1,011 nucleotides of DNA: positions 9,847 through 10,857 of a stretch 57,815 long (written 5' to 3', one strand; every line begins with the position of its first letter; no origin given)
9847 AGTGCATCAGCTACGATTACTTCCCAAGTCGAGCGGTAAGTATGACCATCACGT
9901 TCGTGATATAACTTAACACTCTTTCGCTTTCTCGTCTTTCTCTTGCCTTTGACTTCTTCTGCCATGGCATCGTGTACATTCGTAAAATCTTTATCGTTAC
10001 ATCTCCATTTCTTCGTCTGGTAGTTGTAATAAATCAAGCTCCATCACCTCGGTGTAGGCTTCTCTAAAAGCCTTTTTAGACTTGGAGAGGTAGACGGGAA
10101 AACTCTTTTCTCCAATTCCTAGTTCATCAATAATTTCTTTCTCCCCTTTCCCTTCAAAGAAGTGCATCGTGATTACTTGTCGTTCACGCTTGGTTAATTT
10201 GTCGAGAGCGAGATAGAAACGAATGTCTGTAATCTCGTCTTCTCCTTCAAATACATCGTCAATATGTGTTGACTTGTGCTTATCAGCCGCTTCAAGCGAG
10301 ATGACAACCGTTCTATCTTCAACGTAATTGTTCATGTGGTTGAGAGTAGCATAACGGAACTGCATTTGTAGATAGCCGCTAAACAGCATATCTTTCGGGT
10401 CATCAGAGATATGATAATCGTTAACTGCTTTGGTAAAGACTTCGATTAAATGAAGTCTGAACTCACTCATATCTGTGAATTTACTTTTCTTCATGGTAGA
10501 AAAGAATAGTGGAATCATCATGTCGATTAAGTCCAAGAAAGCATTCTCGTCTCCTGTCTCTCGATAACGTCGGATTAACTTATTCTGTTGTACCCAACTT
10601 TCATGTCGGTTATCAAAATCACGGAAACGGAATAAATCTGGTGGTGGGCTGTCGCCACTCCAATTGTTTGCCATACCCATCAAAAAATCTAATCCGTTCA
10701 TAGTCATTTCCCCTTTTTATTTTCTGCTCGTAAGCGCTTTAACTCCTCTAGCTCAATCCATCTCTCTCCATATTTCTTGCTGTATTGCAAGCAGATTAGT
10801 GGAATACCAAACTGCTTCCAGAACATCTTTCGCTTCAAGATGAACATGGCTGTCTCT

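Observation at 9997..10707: Phage sigma-like factor plus a ~20-nt box upstream of about 20 transcription units (candidate phage-specific regulon)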

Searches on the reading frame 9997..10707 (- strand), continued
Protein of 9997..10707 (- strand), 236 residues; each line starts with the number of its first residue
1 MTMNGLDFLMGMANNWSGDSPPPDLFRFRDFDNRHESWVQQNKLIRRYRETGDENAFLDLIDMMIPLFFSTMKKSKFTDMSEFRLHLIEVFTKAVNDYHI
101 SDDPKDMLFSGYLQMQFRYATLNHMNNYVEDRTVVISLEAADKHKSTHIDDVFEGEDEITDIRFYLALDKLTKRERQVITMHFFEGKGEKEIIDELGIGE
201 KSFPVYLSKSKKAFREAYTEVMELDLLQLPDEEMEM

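Call 76: find_related_loci(query=A1, collection=genome_contigs, flank=10000)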
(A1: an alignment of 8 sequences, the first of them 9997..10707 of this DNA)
Query A1 (236 aa) in genome_contigs; peptide patterns used: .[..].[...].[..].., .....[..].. (x = any residue, [..] = any of these).
74 stretches matched a pattern; 5 encode a relative of the query (tblastn E <= 1e-3); 5 distinct loci.
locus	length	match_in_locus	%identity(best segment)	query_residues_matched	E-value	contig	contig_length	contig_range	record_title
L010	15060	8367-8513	47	170-218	2e-7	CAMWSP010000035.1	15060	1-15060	MAG TPA_asm: uncultured Porphyromonadaceae bacterium isolate SRR14411253_bin.11_metawrap_v1.3_MAG genome assembly, conti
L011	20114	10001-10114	51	170-208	1e-5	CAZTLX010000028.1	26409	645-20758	MAG TPA_asm: uncultured Phycisphaeraceae bacterium isolate SRP072547_co1_236 genome assembly, contig: NODE_2477_length_2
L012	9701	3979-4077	45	168-200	7e-5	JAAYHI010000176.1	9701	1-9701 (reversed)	MAG: Bacillota bacterium isolate AS09scLD_363 379798_AS09, whole genome shotgun sequence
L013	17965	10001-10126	40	161-200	6e-5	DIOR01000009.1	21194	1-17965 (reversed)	MAG TPA_asm: Firmicutes bacterium UBA5509 UBA5509_contig_1394, whole genome shotgun sequence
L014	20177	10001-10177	36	160-223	1e-4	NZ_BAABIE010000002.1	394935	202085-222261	Gordonia alkaliphila strain JCM 18077 sequence02, whole genome shotgun sequence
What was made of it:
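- Tried and rejected: Scans for the sigma in GTDB genomes found only unrelated region-4 hits (call 76).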

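Call 77: search_protein_representatives(alignment_id=A1)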
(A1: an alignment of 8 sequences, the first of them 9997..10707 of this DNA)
Query: 8 sequences, 225 profile positions. Proteins with E-value up to 0.001 (for the whole library): 175; up to 1e-10: 4; up to 1e-30: 2. The best 150 are listed.
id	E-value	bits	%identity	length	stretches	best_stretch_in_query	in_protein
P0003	6.1e-113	392.5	-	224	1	2-225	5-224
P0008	2.0e-39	152.0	-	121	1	2-118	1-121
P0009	3.8e-15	72.6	-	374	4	157-193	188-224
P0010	5.0e-11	59.1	-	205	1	13-214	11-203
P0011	3.0e-09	53.3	-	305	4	157-191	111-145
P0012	5.8e-09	52.4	-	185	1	33-188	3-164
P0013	3.2e-08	49.9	-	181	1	43-190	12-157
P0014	3.9e-08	49.7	-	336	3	158-195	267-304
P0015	1.4e-07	47.8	-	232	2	67-208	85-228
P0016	1.8e-07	47.5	-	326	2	27-134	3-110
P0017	4.2e-07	46.3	-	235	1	112-208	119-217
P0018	6.2e-07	45.7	-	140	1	140-210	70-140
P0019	8.2e-07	45.3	-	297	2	139-190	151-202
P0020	1.2e-06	44.8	-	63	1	156-204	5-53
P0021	1.3e-06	44.7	-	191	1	26-209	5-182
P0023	1.7e-06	44.3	-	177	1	41-210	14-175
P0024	2.1e-06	44.0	-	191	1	28-190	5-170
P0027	2.9e-06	43.5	-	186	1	33-191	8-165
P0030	3.3e-06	43.4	-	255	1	14-210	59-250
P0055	4.2e-05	39.7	-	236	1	16-206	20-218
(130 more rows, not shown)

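Call 78: search_protein_families(library=pfam, proteins=[P0010, P0012, P0013, P0021, P0023, P0024, P0027, P0030, P0055, P0016], max_evalue=0.001)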
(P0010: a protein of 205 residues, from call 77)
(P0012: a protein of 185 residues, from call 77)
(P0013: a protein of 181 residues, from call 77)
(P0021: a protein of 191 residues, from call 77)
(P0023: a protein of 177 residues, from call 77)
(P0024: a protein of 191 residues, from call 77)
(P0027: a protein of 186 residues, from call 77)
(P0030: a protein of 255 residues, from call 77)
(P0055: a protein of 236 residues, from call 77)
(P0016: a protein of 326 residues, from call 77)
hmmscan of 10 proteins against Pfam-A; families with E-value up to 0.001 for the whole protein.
P0010 (205 aa): 2 families
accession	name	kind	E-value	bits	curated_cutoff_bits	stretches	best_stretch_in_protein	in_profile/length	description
PF08281.18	Sigma70_r4_2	-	7.3e-08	32.4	25.7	1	142-192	4-54/54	Sigma-70, region 4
PF04545.22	Sigma70_r4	-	1.2e-06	28.4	24.1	1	146-194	2-50/50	Sigma-70, region 4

P0012 (185 aa): 7 families
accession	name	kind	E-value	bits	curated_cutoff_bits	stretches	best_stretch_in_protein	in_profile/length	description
PF04542.20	Sigma70_r2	-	3.1e-11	43.3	24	1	19-84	1-66/71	Sigma-70 region 2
PF08281.18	Sigma70_r4_2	-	1e-08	35.1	25.7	1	128-179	3-54/54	Sigma-70, region 4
PF04545.22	Sigma70_r4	-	3.7e-07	30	24.1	1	134-181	3-50/50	Sigma-70, region 4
PF00196.25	GerE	-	4.3e-06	26.7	23.5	1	135-179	2-45/57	Bacterial regulatory proteins, luxR family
PF07638.17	Sigma70_ECF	-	0.0002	21.7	21.1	1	113-170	116-170/185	ECF sigma factor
PF04297.20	UPF0122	-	0.00022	21.9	22.7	1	127-181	8-63/101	Putative helix-turn-helix protein, YlxM / p13 like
PF13936.12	HTH_38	-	0.00034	20.7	27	0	133-168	2-37/44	Helix-turn-helix domain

P0013 (181 aa): 4 families
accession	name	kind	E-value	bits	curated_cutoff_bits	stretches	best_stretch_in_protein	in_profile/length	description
PF08281.18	Sigma70_r4_2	-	3.4e-12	46.3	25.7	1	119-159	3-43/54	Sigma-70, region 4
PF04545.22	Sigma70_r4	-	2e-10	40.4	24.1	1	123-171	1-49/50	Sigma-70, region 4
PF04542.20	Sigma70_r2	-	5.5e-08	32.9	24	1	19-71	1-54/71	Sigma-70 region 2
PF04297.20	UPF0122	-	0.00036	21.2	22.7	1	126-178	17-68/101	Putative helix-turn-helix protein, YlxM / p13 like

P0021 (191 aa): 4 families
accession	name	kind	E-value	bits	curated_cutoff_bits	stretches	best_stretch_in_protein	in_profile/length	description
PF08281.18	Sigma70_r4_2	-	2.4e-06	27.5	25.7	1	129-176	6-54/54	Sigma-70, region 4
PF00196.25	GerE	-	1.2e-05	25.3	23.5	1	133-166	2-35/57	Bacterial regulatory proteins, luxR family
PF12645.13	HTH_16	-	0.00011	22.6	22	1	16-65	6-62/65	Helix-turn-helix domain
PF04545.22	Sigma70_r4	-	0.00019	21.3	24.1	1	130-177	1-49/50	Sigma-70, region 4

P0023 (177 aa): 2 families
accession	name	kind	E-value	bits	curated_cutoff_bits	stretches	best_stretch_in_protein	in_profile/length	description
PF08281.18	Sigma70_r4_2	-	5e-10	39.3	25.7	1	116-168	2-54/54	Sigma-70, region 4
PF04545.22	Sigma70_r4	-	3e-07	30.3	24.1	1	122-170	2-50/50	Sigma-70, region 4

P0024 (191 aa): 2 families
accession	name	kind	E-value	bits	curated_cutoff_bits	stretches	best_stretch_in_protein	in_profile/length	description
PF00196.25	GerE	-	8.2e-06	25.8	23.5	1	140-183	2-45/57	Bacterial regulatory proteins, luxR family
PF16509.11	KORA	-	0.00042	20.9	26.7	0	148-182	23-57/84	TrfB plasmid transcriptional repressor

P0027 (186 aa): 1 family
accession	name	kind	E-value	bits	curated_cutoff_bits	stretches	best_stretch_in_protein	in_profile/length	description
PF00196.25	GerE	-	2.2e-05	24.4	23.5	1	133-179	1-47/57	Bacterial regulatory proteins, luxR family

P0030 (255 aa): 4 families
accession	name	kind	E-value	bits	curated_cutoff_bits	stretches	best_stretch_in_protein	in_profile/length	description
PF08281.18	Sigma70_r4_2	-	1.4e-14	53.9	25.7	1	191-243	2-54/54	Sigma-70, region 4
PF04542.20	Sigma70_r2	-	1.4e-12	47.6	24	1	94-163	1-70/71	Sigma-70 region 2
PF07638.17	Sigma70_ECF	-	2.7e-06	27.8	21.1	1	78-240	6-176/185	ECF sigma factor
PF04545.22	Sigma70_r4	-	0.0001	22.2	24.1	1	199-240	4-45/50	Sigma-70, region 4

P0055 (236 aa): 6 families
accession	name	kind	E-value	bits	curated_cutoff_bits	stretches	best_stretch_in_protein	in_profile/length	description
PF08281.18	Sigma70_r4_2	-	2.1e-14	53.3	25.7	1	164-215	3-54/54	Sigma-70, region 4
PF04545.22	Sigma70_r4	-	2.2e-09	37.1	24.1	1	168-217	1-50/50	Sigma-70, region 4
PF04967.18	HTH_10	-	5.4e-06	26.6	23.1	1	188-215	24-51/53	HTH DNA binding domain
PF00196.25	GerE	-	6.8e-06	26.1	23.5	1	171-215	2-45/57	Bacterial regulatory proteins, luxR family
PF04297.20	UPF0122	-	5.7e-05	23.7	22.7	1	164-218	12-64/101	Putative helix-turn-helix protein, YlxM / p13 like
PF13412.12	HTH_24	-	0.00054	19.9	21.9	1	191-213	21-43/48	Winged helix-turn-helix DNA-binding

P0016 (326 aa): 4 families
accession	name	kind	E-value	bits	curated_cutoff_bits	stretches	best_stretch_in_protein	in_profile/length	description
PF08281.18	Sigma70_r4_2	-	1.4e-16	60.3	25.7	2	185-235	4-54/54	Sigma-70, region 4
PF04545.22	Sigma70_r4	-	5.9e-15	55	24.1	1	188-236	1-49/50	Sigma-70, region 4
PF04542.20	Sigma70_r2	-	1.8e-06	28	24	1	50-94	23-67/71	Sigma-70 region 2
PF04539.22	Sigma70_r3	-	0.0002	21.9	25.3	0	105-174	5-76/78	Sigma-70 region 3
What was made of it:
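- On Sigma-70 family: Supported by collinear profile hits to proteins that carry Sigma70_r2 (calls 77, 78).
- Closest known: ECF. Same: The remote full-length profile hits are ECF-sized sigmas (calls 77, 78).
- Checked: Remote profile hits run full-length to ECF-sized sigmas that carry Sigma70_r2 and r4 (calls 77, 78).
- A profile search of 1.84 billion representatives gives full-length matches to ECF-sized sigmas that carry Sigma70_r2 and r4 (calls 77, 78).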

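Call 92: find_encoding_contigs(protein=P0010, flank=10000, max_places=3)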
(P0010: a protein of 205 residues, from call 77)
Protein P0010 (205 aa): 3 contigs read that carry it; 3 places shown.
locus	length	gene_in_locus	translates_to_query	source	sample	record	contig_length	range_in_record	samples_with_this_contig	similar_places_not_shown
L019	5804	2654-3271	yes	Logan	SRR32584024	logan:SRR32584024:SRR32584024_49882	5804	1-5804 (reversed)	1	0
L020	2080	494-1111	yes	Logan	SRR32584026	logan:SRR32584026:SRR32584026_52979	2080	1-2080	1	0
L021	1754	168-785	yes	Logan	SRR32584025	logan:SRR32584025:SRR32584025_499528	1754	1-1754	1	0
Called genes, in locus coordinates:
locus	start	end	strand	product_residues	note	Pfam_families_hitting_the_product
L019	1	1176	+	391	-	?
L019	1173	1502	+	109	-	-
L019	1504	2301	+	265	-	PF12705:PDDEXK_1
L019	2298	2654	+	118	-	PF06356:DUF1064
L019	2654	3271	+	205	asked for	PF08281:Sigma70_r4_2, PF04545:Sigma70_r4 (weak)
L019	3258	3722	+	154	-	PF05367:Phage_endo_I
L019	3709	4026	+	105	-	-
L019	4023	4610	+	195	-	PF04275:P-mevalo_kinase (weak), PF21448:DNMK (weak)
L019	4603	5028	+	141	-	-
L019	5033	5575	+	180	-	-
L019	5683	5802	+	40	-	?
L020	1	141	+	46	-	?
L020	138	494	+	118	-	PF06356:DUF1064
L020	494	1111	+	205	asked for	PF08281:Sigma70_r4_2, PF04545:Sigma70_r4 (weak)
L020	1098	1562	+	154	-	PF05367:Phage_endo_I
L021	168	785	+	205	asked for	PF08281:Sigma70_r4_2, PF04545:Sigma70_r4 (weak)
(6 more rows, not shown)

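Call 101: search_protein_families(library=phrogs, proteins=[window:9997-10707:-], max_evalue=0.001)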
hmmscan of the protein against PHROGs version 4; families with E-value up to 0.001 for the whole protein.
window:9997-10707:- (236 aa): 3 families
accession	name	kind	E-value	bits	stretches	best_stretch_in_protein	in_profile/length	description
phrog_351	-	transcription regulation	1.1e-06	28.5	1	135-202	631-710/928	RNA polymerase sigma factor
phrog_1740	-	transcription regulation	6.1e-06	26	1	126-220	126-218/567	RNA polymerase sigma factor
phrog_248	-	transcription regulation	0.00083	20.5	0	163-223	82-142/161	transcriptional activator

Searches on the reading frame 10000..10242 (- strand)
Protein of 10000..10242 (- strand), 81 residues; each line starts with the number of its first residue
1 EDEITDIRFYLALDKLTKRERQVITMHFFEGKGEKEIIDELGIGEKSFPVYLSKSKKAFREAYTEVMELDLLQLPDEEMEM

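Call 110: search_solved_structures(query=window:10000-10242:-, max_evalue=10, show_alignments=5)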
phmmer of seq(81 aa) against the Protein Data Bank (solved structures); distinct sequences matched with E-value up to 10: 11.
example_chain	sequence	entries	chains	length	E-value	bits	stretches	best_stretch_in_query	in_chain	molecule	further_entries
8jzt_A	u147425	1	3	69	0.013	19.3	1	12-61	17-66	RNA polymerase sigma factor SigF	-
7lq4_A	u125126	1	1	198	0.031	18.1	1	10-65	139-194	WhiG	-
1fse_A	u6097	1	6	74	0.037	17.8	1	14-59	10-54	GERE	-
8pv4_CR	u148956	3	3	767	0.25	15.2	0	10-60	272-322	Protein SDA1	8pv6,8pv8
8x6g_H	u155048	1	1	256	0.26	15.2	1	13-46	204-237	RNA polymerase sigma factor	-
4wsz_A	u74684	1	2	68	0.31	14.9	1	14-54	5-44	Response regulator receiver domain protein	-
4wt0_B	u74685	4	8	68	0.32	14.9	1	14-53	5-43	Response regulator receiver domain protein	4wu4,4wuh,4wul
6pfj_A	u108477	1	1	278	0.33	14.8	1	11-55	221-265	RNA polymerase sigma factor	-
6pfv_A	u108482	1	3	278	0.34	14.8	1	11-55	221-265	RNA polymerase sigma factor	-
5hev_A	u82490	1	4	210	0.39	14.6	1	14-53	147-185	Response regulator protein VraR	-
1l0o_C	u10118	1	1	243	0.68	13.8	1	9-46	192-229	sigma factor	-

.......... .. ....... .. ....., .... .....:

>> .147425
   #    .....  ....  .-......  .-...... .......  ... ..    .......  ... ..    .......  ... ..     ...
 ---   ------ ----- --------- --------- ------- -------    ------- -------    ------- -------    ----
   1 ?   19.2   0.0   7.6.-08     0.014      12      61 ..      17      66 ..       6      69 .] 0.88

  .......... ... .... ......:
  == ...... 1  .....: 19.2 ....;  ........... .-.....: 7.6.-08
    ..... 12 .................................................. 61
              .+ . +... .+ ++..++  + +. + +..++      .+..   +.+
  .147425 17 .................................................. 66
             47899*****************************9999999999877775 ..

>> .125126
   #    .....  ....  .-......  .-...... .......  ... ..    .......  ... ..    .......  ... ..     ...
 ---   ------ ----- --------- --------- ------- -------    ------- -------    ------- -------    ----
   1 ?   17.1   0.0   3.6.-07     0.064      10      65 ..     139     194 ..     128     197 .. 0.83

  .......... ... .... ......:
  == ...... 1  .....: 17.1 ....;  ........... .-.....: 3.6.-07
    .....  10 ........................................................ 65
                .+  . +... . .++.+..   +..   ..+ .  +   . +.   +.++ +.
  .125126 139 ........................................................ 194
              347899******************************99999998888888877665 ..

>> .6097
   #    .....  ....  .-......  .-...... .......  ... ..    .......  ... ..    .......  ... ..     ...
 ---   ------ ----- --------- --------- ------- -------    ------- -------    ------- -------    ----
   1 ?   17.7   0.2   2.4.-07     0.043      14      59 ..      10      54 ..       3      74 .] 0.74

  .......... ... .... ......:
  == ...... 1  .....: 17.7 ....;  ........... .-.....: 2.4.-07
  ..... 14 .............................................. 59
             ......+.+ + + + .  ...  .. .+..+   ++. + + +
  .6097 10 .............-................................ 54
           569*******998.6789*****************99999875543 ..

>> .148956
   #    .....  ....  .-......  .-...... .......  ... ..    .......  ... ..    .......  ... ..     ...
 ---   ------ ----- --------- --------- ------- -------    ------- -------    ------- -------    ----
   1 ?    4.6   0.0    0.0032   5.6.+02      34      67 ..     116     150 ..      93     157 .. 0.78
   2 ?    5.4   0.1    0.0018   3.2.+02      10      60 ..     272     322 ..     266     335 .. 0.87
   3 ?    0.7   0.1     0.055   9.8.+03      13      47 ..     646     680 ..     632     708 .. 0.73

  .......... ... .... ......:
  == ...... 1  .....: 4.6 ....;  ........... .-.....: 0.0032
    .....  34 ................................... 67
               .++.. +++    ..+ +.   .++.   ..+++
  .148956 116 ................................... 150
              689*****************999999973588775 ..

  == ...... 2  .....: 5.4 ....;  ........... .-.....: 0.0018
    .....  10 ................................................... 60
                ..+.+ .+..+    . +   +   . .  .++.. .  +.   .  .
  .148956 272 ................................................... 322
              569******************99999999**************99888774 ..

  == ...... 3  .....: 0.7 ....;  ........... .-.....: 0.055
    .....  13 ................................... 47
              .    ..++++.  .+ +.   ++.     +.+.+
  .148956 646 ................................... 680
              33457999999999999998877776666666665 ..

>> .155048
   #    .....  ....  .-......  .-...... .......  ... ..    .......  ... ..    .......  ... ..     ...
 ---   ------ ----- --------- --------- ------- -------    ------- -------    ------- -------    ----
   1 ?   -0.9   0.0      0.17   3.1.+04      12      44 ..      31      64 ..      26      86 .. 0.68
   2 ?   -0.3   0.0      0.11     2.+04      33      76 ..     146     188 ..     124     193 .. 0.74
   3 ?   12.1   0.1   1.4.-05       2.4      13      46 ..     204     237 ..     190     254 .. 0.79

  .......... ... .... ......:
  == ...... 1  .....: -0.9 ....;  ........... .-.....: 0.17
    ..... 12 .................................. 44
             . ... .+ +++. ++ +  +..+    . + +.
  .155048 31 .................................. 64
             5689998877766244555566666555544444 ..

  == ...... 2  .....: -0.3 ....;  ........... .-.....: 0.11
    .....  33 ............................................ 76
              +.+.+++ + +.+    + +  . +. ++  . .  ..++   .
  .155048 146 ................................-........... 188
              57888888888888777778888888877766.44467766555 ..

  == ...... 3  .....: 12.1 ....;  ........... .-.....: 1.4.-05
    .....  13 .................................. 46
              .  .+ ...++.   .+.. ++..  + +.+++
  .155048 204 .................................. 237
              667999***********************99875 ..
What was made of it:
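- On SigB/SigF/SigG subfamily (group 3): The phage has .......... at the aligned position (call 110).
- Closest known: Phage-encoded SigF/SigG-like. Different: It lacks sigma3 and has a different recognition helix (call 110).
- Its sigma4 recognition helix (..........) is unlike the SQMHVSR of SigB/SigF (call 110). The recognition helix of the phage sigma4 differs from that of SigB/SigF (call 110).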
